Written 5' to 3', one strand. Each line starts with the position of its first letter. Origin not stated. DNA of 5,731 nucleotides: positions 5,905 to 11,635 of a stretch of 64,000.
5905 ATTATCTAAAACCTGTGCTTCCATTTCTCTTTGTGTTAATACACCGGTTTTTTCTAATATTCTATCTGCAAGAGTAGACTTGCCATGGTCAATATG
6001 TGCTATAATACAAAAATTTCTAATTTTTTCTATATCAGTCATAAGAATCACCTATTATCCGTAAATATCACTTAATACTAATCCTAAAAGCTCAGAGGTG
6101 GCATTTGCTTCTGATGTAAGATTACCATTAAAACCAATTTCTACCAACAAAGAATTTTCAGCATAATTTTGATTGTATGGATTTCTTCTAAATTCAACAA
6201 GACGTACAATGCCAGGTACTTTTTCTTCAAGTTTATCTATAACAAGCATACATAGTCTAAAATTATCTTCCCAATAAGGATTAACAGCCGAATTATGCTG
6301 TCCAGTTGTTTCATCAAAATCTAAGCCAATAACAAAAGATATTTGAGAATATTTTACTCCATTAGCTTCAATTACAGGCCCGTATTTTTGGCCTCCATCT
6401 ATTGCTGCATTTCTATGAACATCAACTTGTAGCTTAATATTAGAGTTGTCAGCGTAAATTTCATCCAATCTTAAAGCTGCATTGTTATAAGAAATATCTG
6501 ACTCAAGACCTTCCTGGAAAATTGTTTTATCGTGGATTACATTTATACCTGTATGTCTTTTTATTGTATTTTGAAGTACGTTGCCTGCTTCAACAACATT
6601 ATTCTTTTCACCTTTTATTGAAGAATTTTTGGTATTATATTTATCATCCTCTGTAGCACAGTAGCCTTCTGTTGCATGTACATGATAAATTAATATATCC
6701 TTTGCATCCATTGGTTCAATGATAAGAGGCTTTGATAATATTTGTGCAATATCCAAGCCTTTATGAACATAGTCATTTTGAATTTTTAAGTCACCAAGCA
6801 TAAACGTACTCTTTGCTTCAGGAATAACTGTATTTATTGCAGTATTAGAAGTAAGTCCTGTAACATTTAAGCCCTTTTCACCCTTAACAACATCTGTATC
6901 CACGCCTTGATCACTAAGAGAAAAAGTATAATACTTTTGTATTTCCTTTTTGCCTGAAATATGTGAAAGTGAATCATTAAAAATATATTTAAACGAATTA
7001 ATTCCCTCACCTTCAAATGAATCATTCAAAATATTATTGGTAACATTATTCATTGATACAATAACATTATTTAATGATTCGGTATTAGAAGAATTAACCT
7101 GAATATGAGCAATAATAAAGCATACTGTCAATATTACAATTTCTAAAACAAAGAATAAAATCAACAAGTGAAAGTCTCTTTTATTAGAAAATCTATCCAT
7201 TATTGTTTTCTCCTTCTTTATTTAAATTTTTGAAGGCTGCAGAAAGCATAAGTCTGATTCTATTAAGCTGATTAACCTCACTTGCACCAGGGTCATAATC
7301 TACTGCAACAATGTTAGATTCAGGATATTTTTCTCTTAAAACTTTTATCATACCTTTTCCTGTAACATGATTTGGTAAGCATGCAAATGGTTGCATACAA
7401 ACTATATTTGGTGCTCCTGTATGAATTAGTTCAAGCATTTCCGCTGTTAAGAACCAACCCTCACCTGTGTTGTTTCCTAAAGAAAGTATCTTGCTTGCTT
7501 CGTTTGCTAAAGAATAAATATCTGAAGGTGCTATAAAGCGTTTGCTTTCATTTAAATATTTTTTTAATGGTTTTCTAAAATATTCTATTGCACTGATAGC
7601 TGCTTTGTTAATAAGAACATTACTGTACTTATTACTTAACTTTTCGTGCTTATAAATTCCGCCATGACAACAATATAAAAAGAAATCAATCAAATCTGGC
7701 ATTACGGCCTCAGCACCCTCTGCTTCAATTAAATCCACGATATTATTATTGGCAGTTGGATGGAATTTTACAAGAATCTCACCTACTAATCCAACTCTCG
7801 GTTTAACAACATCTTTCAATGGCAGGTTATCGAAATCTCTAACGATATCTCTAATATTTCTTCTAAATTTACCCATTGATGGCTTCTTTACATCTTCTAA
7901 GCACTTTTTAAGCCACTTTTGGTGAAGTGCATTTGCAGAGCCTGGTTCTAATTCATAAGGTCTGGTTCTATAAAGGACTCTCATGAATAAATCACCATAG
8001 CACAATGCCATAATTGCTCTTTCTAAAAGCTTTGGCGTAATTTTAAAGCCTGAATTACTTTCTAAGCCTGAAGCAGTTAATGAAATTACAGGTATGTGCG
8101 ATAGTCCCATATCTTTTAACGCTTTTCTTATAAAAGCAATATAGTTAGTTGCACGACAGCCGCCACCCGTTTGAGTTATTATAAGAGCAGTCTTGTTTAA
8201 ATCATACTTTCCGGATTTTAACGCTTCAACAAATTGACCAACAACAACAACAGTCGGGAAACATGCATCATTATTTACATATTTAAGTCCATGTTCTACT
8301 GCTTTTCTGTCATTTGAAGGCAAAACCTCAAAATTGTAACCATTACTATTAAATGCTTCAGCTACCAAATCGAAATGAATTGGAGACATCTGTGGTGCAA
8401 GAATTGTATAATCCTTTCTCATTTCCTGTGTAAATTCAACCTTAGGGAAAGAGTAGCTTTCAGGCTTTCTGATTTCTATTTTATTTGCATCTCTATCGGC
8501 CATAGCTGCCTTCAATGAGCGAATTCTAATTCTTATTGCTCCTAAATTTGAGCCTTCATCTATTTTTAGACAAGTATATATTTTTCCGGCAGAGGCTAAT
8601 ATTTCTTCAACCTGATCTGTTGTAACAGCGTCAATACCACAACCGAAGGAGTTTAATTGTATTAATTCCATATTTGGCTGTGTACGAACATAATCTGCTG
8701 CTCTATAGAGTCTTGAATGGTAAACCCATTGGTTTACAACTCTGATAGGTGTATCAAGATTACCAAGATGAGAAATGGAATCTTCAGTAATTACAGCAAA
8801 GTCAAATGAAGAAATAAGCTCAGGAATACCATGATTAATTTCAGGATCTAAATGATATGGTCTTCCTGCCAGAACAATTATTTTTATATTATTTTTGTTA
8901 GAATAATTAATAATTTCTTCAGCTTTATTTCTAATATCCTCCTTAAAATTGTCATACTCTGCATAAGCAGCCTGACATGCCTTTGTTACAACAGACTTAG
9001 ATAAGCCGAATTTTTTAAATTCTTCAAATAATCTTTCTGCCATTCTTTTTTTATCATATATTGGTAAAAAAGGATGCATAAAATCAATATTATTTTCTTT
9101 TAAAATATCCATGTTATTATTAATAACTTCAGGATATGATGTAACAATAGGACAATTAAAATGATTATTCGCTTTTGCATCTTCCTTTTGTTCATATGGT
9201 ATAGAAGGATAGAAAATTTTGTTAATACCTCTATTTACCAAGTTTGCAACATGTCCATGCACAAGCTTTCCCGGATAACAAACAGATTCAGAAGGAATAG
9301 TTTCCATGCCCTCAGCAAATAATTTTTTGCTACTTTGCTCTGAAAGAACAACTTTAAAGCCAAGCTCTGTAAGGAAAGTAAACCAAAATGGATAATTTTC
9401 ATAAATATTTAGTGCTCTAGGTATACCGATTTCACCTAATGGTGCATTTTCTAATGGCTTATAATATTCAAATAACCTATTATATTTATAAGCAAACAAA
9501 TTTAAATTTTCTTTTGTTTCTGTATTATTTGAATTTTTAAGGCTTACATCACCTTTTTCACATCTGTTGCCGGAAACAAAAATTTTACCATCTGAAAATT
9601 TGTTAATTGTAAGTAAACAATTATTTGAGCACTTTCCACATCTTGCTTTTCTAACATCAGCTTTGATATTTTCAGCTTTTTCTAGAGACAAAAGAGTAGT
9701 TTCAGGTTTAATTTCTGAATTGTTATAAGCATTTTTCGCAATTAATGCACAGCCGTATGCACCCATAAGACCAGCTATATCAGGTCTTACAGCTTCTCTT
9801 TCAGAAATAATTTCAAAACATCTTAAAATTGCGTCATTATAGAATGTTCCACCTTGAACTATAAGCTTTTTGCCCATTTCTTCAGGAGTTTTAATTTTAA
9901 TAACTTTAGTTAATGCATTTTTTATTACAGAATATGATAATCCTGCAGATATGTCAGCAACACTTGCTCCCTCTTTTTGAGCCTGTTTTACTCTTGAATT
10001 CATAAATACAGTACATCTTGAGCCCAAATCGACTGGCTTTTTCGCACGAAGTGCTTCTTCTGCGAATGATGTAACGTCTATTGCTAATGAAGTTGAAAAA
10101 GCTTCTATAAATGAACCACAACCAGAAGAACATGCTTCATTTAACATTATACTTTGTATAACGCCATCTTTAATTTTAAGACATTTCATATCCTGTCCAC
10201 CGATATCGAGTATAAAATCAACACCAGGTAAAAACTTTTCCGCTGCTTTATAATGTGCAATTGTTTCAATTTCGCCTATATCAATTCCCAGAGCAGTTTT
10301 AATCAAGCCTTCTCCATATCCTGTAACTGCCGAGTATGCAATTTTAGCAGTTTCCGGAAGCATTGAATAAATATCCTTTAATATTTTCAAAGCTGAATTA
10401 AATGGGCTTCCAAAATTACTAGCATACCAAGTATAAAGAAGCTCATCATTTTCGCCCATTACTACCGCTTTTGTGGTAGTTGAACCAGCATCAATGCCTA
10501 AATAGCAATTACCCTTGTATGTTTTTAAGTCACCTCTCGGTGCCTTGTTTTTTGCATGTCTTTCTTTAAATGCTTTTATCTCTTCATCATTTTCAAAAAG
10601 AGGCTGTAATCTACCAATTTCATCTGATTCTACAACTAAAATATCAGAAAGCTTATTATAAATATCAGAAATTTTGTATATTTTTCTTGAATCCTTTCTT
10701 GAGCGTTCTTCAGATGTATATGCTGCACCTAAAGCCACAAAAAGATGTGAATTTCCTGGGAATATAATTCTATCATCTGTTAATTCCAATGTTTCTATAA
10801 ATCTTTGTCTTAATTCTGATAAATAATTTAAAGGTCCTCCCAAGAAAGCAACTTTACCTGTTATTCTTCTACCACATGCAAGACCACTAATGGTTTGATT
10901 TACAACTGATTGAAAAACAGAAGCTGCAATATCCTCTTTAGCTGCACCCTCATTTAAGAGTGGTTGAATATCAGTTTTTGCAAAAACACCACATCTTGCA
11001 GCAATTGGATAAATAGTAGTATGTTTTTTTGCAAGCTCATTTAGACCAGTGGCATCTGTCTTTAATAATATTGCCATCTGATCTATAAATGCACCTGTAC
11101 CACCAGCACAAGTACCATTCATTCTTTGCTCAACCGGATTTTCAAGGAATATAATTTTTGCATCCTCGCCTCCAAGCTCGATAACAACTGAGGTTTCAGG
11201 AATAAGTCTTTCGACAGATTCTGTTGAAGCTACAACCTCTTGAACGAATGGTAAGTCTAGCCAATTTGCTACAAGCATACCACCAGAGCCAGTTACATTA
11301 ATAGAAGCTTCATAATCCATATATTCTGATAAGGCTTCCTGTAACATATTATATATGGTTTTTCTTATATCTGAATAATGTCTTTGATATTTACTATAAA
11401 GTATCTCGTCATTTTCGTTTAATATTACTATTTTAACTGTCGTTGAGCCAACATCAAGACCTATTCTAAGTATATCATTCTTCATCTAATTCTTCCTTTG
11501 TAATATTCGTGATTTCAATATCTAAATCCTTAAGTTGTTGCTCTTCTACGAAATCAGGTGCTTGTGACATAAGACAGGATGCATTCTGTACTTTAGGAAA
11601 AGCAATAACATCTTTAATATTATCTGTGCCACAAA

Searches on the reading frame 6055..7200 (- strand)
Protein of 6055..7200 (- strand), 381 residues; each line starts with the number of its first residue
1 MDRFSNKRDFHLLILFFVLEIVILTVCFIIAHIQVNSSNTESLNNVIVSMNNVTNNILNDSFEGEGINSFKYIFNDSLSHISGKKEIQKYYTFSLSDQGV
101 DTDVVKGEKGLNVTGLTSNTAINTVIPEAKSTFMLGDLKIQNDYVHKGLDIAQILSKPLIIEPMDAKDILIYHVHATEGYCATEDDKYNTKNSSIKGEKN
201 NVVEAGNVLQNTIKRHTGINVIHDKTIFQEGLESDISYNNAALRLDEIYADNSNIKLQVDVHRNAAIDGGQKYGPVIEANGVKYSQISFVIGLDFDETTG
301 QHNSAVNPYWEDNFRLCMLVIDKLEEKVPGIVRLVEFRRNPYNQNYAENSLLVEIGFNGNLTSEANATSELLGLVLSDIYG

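Call 26: search_protein_families(library=pfam, proteins=[window:6055-7200:-], max_evalue=0.0001)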
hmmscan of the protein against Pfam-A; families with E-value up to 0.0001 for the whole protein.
window:6055-7200:- (381 aa): 1 family
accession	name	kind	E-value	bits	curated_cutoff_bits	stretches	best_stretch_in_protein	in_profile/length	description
PF07454.18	SpoIIP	-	8.2e-41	140.7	24.4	1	165-376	79-268/269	Stage II sporulation protein P (SpoIIP)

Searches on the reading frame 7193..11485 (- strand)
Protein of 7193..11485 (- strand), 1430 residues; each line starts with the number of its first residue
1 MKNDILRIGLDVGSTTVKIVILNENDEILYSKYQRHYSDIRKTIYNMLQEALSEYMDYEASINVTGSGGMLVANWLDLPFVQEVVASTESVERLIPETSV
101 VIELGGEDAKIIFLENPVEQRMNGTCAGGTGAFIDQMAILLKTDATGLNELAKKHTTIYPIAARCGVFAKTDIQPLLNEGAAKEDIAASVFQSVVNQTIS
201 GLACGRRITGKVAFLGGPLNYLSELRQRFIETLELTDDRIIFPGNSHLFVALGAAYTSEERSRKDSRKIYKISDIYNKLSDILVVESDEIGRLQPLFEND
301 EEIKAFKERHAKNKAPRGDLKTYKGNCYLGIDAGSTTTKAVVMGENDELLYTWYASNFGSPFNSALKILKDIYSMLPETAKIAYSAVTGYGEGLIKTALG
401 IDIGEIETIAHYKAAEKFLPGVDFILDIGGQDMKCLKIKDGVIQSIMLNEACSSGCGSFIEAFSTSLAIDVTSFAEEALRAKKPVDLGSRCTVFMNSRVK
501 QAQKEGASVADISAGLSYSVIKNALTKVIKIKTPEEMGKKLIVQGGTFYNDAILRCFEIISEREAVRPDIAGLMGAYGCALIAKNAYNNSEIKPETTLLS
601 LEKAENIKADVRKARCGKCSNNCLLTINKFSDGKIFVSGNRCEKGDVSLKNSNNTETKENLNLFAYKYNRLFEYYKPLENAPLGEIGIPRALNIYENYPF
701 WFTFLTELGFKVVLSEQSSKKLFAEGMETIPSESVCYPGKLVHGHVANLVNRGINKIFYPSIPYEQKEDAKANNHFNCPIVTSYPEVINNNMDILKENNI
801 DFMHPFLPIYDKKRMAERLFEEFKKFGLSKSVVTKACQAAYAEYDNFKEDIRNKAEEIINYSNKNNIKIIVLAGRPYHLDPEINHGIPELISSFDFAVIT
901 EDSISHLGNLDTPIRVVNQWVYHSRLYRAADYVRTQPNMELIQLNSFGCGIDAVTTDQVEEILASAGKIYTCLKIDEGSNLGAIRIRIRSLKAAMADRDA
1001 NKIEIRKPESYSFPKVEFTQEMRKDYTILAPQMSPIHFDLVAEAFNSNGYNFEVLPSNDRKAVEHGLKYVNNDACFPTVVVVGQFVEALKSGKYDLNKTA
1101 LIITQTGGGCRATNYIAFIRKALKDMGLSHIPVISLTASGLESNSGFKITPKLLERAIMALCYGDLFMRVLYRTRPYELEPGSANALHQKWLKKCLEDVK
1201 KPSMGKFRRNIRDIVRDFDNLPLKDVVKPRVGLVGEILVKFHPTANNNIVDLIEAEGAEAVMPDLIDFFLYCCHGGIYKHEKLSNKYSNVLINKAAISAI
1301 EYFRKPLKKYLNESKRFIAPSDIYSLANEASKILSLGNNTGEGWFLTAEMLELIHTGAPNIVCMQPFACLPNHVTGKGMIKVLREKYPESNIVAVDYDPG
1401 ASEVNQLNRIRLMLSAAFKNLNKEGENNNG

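Call 26: search_protein_families(library=pfam, proteins=[window:7193-11485:-], max_evalue=0.0001)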
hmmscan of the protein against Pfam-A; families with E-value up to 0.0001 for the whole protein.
window:7193-11485:- (1430 aa): 3 families
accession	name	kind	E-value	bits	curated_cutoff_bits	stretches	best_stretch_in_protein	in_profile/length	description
PF09989.15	DUF2229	-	2.4e-92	308.9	29.4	1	686-904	2-218/218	CoA enzyme activase uncharacterised domain (DUF2229)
PF01869.26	BcrAD_BadFG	-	5.1e-54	184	31.5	2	329-583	1-271/271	BadF/BadG/BcrA/BcrD ATPase family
PF05378.19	Hydant_A_N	-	8.2e-06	26.1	25.2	0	7-64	1-59/176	Hydantoinase/oxoprolinase N-terminal region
